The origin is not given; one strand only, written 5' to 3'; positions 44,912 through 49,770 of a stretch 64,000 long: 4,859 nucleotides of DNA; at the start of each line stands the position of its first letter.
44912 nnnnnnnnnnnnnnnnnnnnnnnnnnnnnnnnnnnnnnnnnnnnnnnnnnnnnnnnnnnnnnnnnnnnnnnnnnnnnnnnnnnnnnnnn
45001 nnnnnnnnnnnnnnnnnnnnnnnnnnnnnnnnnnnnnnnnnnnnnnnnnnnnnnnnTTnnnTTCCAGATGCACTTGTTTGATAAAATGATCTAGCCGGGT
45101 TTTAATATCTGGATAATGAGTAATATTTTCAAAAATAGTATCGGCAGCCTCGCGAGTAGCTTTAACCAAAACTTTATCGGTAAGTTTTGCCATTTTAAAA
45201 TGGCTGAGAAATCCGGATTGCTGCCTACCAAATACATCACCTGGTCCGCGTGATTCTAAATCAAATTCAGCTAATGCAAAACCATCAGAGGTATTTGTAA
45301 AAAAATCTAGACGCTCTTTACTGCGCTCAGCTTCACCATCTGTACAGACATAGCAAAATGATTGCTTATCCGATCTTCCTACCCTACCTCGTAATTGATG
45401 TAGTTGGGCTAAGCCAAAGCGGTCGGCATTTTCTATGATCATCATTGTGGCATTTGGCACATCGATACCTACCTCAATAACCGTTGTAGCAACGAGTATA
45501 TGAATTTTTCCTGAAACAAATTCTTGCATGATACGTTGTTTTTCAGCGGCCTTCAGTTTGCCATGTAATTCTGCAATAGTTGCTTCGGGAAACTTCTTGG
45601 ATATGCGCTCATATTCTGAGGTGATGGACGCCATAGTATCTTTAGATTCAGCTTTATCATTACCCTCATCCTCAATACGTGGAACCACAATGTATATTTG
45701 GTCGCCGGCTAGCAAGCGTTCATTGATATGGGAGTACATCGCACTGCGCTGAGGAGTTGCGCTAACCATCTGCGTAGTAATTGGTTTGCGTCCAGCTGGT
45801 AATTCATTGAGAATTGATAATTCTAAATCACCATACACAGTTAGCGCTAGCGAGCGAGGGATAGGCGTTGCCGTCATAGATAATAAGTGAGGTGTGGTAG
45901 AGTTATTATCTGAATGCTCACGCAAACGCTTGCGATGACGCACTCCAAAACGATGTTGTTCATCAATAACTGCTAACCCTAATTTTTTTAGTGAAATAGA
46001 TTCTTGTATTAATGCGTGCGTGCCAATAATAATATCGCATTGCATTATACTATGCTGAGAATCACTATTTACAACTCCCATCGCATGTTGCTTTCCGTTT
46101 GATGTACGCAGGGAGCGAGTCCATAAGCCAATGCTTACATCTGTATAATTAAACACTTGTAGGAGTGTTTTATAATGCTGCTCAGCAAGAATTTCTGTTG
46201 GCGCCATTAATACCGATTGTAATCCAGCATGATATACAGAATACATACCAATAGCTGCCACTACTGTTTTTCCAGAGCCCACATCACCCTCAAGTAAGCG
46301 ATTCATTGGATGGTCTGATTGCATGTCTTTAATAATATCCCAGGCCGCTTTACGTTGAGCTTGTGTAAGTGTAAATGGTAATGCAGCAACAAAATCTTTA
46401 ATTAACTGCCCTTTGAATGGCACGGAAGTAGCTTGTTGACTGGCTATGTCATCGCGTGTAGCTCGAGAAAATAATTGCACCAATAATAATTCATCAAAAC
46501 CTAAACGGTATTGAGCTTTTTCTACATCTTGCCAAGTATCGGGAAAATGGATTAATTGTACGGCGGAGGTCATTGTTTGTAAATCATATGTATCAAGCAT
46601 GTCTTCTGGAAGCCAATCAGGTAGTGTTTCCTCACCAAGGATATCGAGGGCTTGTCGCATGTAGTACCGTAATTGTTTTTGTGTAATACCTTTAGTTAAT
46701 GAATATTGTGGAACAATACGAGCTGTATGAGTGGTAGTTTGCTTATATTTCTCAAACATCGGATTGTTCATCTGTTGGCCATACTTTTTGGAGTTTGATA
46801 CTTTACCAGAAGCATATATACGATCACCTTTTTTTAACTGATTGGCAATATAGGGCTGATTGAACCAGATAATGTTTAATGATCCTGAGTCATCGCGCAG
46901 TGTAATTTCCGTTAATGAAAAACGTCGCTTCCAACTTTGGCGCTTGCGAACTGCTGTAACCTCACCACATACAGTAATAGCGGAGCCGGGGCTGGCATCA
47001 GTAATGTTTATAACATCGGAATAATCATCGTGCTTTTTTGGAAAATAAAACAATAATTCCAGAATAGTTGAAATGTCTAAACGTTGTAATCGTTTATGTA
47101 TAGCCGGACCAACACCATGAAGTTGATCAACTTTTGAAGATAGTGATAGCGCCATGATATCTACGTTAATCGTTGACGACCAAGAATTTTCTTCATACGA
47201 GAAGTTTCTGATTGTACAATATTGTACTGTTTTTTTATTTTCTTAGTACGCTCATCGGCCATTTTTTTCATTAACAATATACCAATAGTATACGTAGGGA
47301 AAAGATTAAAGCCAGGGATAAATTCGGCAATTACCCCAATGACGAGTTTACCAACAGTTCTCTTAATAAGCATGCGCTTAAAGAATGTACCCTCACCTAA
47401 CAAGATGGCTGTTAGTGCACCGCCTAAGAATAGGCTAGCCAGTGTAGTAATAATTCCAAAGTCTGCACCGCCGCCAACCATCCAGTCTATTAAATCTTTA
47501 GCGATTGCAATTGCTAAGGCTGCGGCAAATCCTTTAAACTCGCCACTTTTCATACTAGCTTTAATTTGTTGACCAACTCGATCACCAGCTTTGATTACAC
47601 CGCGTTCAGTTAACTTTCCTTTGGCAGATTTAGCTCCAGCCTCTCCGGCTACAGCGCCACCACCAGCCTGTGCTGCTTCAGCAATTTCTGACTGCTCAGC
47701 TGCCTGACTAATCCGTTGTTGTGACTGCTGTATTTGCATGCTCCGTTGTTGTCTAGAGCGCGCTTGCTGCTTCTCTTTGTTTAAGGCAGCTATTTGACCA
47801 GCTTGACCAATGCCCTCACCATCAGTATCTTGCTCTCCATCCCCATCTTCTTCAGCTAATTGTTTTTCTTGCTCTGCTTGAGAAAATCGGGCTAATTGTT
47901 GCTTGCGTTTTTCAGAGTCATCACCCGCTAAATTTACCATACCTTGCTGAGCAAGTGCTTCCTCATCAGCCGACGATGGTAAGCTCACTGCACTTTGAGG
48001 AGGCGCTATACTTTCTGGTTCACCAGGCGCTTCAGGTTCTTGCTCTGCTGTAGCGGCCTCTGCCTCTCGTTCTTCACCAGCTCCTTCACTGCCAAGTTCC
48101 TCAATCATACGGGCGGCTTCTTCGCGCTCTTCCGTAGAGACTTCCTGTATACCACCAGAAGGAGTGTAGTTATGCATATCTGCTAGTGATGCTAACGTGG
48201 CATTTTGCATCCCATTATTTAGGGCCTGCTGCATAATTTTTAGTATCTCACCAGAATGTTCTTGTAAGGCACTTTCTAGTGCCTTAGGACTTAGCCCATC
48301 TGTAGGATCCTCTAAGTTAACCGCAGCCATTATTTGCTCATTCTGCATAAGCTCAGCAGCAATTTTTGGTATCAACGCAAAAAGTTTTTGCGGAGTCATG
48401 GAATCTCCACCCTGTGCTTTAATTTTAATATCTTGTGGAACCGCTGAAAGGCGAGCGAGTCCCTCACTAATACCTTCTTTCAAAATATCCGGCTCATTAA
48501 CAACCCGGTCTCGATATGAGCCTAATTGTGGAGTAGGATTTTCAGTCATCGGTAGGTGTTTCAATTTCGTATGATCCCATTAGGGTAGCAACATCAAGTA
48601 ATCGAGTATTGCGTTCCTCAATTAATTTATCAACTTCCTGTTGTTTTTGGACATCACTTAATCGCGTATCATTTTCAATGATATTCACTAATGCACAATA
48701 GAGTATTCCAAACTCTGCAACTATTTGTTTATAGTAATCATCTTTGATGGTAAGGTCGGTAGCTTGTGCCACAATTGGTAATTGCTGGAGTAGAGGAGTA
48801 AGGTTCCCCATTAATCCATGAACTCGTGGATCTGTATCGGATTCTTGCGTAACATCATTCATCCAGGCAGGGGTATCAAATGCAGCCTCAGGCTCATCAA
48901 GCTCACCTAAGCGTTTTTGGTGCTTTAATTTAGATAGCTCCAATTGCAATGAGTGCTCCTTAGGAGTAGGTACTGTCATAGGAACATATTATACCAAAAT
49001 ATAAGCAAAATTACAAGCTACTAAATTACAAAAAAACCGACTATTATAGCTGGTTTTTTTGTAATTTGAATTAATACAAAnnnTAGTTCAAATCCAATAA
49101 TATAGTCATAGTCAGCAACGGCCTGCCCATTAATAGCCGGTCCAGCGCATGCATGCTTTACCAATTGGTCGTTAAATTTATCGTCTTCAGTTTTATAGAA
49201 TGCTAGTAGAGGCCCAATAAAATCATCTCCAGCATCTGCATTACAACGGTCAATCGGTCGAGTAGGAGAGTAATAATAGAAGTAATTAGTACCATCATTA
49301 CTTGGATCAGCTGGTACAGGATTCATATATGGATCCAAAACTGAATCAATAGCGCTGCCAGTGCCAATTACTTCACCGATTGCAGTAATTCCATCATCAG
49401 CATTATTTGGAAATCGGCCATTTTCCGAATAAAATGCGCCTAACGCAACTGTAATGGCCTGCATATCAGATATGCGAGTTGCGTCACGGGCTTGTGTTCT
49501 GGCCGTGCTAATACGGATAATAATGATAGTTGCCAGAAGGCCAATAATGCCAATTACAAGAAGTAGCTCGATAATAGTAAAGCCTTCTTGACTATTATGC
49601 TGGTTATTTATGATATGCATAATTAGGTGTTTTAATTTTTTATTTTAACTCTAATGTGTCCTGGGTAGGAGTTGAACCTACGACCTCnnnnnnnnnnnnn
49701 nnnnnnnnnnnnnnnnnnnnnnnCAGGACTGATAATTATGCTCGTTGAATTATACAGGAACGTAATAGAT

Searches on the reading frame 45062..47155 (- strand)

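Call 51: search_protein_families(library=pfam, proteins=[window:45062-47155:-], max_evalue=0.001)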
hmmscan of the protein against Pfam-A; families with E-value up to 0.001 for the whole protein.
window:45062-47155:- (698 aa): 8 families
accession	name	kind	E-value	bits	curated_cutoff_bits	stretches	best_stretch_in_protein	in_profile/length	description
PF17191.10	RecG_wedge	-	6.1e-29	101.1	23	1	13-170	6-159/162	RecG wedge domain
PF00270.35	DEAD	-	6.1e-22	78.6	26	1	276-435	9-163/167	DEAD/DEAH box helicase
PF00271.37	Helicase_C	-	1.3e-19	70.9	23.5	1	484-595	15-109/110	Helicase conserved C-terminal domain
PF01336.31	tRNA_anti-codon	-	8e-13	48.6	27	1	60-131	1-69/75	OB-fold nucleic acid binding domain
PF04851.21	ResIII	-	1.2e-12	48.4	22.5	1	262-431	3-162/164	Type III restriction enzyme, res subunit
PF19833.4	RecG_dom3_C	-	7.1e-10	39.2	26.8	1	622-678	1-58/87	ATP-dependent DNA helicase RecG, domain 3, C-terminal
PF22590.2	Cas3-like_C_2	-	1.1e-05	26.1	27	1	511-596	15-105/106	CRISPR-associated nuclease/helicase Cas3, C-terminal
PF13742.12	tRNA_anti_2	-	0.00085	20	27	0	58-127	20-86/95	OB-fold nucleic acid binding domain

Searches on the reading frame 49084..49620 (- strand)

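Call 51: search_protein_families(library=pfam, proteins=[window:49084-49620:-], max_evalue=0.001)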
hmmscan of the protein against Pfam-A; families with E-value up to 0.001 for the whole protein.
window:49084-49620:- (179 aa): 1 family
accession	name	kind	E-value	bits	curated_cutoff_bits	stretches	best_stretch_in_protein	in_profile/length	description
PF07963.17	N_methyl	-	9e-06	25.5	21.2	1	9-33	2-26/27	Prokaryotic N-terminal methylation motif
